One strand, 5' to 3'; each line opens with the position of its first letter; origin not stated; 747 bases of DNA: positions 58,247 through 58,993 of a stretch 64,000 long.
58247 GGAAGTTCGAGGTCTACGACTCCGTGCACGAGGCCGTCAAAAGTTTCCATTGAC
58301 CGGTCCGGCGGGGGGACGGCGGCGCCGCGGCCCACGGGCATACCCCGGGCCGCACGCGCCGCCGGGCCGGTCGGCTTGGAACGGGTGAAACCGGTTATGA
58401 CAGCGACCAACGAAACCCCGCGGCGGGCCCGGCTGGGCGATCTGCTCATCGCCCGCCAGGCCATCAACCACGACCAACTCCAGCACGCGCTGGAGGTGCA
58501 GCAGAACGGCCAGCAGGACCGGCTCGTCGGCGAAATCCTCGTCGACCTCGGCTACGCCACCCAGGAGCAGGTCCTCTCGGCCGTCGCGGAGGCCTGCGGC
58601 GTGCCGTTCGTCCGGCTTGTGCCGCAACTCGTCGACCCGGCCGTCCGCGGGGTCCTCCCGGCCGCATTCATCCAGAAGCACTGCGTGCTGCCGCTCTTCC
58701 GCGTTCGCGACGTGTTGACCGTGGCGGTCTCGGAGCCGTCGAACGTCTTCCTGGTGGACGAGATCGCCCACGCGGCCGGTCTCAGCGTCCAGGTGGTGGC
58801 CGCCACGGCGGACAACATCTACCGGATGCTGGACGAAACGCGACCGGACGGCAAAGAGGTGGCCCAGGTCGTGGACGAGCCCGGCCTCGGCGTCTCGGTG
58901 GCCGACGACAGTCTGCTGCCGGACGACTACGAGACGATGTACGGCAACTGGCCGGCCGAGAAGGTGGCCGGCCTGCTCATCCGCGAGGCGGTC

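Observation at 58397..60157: PilB/GspE homologue with every catalytic ATPase motif degenerate but the N-domain and Zn-finger retained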

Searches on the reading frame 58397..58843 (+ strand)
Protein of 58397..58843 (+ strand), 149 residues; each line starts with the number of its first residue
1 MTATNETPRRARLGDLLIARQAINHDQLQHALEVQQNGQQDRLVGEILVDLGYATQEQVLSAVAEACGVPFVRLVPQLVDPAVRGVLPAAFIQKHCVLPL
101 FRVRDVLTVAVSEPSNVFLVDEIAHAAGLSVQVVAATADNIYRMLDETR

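Call 36: search_solved_structures(query=window:58397-58843:+, max_evalue=0.01, show_alignments=5)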
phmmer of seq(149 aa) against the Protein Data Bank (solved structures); distinct sequences matched with E-value up to 0.01: 16.
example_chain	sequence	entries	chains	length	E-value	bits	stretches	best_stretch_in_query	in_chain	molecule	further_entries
6f8l_G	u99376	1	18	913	4.8e-24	88.2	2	11-137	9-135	Type IV pilus assembly protein PilF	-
5zfr_A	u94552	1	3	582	7.2e-20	74.7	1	9-146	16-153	Type IV pilus biogenesis ATPase PilB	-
6olj_C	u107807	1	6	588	4.7e-19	72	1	10-146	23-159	Type IV pilus biogenesis ATPase PilB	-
5tsg_B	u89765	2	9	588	4.8e-19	72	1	10-146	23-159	Type IV pilus biogenesis ATPase PilB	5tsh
3jc8_Ba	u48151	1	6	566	9.4e-15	58.1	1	11-142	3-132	Type IV-A pilus assembly ATPase PilB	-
5htl_A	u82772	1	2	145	4.8e-12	49.4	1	10-123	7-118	MSHA biogenesis protein MshE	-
9g1w_A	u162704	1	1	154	1.6e-08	38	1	11-137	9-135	Type IV pilus assembly ATPase PilB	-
6ejf_G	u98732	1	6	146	1.6e-06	31.5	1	8-138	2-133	Type IV pilus assembly protein PilF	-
7lko_B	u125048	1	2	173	3.1e-05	27.3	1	54-147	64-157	Pilus biogenesis protein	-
7lkm_A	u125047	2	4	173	0.00013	25.3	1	83-147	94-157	Pilus biogenesis protein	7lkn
8pfa_A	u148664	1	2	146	0.00017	24.9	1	5-121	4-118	c-di-GMP binding domain of the ATPase enzyme PilF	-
9glg_A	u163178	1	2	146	0.00043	23.6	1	6-121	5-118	ATP-binding motif-containing protein pilF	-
8pdk_A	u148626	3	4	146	0.00044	23.6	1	6-121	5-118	c-di-GMP binding domain of the ATPase enzyme PilF | ATP-binding motif-containing protein pilF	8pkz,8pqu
9gl5_A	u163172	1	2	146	0.00092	22.5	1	6-121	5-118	ATP-binding motif-containing protein pilF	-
6ejf_J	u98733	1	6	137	0.0011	22.3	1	11-121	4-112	Type IV pilus assembly protein PilF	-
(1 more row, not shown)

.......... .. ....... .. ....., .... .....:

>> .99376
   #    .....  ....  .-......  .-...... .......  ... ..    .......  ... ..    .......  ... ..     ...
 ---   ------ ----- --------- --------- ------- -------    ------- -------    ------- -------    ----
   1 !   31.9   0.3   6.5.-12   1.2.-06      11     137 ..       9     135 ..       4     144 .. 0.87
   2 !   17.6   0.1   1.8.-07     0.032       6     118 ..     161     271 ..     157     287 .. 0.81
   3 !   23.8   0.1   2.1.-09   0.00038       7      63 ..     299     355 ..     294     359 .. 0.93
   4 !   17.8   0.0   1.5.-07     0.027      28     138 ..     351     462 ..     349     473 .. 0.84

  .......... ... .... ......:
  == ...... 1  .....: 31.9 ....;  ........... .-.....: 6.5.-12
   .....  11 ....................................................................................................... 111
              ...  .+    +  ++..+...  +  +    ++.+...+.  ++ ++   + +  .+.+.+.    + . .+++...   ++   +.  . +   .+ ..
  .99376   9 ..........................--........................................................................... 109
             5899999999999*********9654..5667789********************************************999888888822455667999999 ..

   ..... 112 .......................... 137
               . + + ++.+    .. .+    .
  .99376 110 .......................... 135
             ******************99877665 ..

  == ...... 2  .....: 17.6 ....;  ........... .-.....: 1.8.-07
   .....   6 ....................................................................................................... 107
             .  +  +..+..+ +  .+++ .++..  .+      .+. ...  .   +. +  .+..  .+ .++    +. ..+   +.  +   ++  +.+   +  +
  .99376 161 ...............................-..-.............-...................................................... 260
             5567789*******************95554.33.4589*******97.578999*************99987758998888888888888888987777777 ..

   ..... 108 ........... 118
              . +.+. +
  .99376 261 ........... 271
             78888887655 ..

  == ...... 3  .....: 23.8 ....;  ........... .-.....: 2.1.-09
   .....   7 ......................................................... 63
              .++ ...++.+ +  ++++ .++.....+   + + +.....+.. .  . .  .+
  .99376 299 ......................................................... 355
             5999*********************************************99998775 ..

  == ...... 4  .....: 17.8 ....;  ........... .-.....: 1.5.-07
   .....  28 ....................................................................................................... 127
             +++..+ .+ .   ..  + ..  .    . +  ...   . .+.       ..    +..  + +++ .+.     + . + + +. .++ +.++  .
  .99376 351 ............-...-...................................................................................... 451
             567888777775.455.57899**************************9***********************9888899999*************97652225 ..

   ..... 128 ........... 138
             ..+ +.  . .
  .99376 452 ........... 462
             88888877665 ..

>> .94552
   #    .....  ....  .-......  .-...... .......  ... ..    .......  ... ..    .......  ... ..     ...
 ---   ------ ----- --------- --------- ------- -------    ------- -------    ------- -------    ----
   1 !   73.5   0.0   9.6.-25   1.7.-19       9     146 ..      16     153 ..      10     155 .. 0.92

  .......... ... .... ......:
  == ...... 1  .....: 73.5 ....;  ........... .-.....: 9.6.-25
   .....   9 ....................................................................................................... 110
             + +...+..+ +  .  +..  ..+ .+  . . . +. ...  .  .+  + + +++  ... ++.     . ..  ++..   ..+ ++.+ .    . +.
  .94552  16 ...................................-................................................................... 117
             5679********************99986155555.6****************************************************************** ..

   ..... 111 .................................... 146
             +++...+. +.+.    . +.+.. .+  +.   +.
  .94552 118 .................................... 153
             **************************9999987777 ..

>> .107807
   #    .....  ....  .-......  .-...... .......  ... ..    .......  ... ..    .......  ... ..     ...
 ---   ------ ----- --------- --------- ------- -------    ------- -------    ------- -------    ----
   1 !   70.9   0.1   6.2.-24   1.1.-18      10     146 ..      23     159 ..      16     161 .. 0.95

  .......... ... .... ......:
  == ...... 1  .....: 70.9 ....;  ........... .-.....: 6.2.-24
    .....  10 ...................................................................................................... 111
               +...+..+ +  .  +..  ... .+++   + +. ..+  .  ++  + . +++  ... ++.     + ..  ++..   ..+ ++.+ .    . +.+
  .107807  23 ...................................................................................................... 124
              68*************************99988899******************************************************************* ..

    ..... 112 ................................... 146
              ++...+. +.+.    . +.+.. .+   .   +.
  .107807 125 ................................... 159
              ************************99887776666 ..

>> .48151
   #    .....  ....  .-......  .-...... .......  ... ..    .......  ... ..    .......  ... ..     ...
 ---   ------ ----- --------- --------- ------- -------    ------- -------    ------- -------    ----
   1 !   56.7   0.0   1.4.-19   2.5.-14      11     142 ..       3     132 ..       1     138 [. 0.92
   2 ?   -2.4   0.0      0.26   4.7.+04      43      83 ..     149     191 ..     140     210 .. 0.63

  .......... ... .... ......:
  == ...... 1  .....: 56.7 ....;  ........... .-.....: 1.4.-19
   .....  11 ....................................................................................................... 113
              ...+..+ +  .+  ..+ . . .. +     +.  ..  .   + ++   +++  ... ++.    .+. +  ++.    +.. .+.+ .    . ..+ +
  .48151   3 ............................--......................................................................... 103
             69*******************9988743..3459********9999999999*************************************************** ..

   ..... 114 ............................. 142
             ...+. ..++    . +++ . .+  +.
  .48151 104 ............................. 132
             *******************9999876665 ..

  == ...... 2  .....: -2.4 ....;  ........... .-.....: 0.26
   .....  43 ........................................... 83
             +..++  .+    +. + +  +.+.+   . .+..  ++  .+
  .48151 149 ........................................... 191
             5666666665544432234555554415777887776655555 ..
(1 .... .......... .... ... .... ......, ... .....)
